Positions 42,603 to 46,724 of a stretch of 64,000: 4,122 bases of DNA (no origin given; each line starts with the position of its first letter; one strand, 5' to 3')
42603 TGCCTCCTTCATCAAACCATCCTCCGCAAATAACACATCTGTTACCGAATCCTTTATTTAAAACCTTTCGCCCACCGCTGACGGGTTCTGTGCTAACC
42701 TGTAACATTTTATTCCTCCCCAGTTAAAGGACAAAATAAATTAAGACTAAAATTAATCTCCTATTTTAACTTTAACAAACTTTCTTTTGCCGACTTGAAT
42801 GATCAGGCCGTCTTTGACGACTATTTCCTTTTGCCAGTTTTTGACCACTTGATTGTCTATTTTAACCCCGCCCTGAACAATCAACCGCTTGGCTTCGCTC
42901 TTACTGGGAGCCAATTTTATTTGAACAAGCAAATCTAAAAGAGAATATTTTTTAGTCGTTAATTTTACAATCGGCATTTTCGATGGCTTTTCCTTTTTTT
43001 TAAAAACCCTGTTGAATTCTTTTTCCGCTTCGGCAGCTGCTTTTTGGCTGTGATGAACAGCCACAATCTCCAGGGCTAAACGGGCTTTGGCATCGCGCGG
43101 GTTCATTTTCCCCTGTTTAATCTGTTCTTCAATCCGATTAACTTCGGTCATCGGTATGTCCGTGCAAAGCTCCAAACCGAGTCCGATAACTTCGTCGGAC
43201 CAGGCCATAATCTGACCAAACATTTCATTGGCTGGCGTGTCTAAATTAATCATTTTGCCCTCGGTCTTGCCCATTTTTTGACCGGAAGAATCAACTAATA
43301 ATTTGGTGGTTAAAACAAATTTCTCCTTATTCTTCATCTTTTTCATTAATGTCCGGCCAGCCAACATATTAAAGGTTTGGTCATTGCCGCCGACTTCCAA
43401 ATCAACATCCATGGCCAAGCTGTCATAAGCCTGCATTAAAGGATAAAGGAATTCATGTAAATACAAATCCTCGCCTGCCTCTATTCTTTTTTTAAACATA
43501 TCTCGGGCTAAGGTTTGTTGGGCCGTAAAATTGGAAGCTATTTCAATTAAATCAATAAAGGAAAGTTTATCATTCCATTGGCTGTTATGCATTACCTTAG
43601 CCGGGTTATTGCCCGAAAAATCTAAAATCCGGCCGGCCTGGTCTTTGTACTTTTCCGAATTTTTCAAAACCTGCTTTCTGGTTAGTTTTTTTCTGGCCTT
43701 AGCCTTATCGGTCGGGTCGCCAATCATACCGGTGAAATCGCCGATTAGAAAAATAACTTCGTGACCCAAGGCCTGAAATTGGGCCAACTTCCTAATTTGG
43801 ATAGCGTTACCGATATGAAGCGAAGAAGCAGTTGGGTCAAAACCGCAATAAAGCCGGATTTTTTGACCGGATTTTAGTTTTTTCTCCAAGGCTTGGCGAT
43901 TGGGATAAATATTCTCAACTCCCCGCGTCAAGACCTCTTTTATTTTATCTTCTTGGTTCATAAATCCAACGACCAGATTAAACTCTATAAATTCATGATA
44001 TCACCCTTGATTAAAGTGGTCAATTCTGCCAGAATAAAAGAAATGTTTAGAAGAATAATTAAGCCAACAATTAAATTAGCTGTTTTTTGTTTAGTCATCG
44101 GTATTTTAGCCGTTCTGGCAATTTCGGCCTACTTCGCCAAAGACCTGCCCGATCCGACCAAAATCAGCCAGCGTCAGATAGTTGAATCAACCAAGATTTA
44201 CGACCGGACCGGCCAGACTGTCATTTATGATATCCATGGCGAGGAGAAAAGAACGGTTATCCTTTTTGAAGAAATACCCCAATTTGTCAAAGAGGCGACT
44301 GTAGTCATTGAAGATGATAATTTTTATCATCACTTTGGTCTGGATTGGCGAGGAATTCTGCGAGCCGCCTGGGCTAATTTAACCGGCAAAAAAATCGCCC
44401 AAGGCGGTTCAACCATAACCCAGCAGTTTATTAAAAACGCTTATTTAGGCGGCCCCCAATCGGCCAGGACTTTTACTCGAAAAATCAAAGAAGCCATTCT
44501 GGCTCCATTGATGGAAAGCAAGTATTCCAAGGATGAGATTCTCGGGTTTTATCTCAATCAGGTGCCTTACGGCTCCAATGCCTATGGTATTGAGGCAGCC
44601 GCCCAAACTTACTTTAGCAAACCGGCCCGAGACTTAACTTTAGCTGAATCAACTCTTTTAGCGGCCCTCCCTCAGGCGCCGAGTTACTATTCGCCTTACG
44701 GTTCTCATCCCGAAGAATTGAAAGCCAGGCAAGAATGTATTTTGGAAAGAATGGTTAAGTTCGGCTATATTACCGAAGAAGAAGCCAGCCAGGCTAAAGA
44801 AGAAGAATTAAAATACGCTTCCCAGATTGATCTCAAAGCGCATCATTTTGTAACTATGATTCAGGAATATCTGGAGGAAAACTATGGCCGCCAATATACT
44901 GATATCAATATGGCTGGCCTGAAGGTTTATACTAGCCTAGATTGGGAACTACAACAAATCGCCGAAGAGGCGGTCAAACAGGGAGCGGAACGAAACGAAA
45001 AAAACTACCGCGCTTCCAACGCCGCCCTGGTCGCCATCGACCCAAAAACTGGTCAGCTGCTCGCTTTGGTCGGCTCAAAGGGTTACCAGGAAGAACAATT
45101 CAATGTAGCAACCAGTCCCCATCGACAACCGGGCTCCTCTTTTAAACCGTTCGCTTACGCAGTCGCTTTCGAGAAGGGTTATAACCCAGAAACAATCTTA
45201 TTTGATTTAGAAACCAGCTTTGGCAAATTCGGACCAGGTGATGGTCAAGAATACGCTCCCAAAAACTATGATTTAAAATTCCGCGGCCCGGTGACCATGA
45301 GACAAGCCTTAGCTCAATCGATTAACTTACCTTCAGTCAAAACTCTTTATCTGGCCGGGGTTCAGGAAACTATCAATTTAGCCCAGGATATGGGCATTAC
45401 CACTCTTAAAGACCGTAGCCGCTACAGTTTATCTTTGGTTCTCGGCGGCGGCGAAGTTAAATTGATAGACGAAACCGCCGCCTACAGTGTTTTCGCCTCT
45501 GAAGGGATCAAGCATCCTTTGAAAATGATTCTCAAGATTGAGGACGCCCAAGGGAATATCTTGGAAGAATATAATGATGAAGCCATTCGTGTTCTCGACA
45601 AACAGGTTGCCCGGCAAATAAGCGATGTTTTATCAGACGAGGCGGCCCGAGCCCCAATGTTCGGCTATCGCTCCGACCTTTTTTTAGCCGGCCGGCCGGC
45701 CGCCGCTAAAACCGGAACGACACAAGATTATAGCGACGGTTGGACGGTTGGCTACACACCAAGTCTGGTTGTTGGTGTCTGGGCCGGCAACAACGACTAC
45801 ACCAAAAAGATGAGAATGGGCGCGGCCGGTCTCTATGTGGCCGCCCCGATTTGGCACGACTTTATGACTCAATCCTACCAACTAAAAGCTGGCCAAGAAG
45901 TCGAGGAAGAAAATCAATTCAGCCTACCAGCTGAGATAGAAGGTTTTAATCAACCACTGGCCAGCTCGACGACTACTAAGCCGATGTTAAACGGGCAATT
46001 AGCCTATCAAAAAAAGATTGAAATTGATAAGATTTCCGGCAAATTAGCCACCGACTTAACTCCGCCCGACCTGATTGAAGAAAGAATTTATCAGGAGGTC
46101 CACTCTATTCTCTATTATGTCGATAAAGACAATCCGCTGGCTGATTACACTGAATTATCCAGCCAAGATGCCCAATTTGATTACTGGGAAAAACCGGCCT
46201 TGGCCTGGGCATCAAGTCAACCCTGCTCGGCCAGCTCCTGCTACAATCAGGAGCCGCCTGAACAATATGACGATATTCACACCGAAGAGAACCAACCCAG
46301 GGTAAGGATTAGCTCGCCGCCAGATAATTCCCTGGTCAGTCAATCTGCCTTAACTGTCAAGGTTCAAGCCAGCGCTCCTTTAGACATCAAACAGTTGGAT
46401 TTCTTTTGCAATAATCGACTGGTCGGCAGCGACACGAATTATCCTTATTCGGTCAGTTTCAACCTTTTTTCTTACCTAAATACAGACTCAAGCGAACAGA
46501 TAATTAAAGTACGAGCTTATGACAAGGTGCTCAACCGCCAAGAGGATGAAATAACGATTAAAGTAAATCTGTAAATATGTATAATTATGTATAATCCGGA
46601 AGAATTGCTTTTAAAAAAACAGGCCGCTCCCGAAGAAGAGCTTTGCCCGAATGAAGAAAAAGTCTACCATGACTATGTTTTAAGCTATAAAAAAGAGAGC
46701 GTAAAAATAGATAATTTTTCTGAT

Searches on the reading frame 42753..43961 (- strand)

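Call 64: search_protein_families(library=pfam, proteins=[window:42753-43961:-], max_evalue=0.001)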
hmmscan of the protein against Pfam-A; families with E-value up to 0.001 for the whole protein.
window:42753-43961:- (402 aa): 3 families
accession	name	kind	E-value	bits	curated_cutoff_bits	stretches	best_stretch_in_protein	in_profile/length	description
PF00579.31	tRNA-synt_1b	-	6.9e-72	242.7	21.1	1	32-321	3-292/292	tRNA synthetases class I (W and Y)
PF01479.30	S4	-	4.9e-09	36.2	22.8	1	341-375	3-37/48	S4 domain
PF22421.1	SYY_C-terminal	-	1.2e-08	35.1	27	1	327-396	7-81/83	Tyrosine--tRNA ligase SYY-like C-terminal domain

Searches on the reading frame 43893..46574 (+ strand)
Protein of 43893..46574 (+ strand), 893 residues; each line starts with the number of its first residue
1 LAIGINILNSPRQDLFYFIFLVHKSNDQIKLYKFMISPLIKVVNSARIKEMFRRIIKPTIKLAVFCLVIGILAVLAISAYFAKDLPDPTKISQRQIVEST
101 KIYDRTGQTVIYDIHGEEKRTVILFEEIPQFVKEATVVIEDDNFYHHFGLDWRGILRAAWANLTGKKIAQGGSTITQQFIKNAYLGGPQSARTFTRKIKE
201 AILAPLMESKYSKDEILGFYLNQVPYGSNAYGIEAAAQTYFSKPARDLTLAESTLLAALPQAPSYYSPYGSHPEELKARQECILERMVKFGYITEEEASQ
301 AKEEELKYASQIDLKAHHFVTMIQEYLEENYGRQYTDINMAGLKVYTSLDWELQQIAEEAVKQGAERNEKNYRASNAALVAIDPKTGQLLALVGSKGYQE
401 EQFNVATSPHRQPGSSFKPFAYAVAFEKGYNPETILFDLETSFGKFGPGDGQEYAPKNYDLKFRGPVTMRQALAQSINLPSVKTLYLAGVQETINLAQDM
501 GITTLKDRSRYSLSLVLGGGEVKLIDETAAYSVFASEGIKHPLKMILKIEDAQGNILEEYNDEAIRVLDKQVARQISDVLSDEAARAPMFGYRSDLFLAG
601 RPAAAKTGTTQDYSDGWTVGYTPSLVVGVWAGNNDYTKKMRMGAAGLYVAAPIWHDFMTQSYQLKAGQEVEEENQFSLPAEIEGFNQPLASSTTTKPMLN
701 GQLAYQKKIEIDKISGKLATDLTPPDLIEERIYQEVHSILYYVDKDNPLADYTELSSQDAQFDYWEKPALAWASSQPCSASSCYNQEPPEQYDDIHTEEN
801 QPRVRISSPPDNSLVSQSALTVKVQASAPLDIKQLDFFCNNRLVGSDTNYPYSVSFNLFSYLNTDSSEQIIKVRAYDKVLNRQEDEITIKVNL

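Call 64: search_protein_families(library=pfam, proteins=[window:43893-46574:+], max_evalue=0.001)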
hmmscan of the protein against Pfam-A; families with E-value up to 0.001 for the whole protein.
window:43893-46574:+ (893 aa): 3 families
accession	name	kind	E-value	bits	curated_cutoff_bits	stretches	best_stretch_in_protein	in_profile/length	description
PF00912.28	Transgly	-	3.1e-64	216.1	27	1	110-287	4-177/178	Transglycosylase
PF00905.27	Transpeptidase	-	3.3e-23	82.8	22.1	1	378-658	2-298/299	Penicillin binding protein transpeptidase domain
PF17957.7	Big_7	-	3.7e-10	40.7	24.1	1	802-858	1-58/70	Bacterial Ig domain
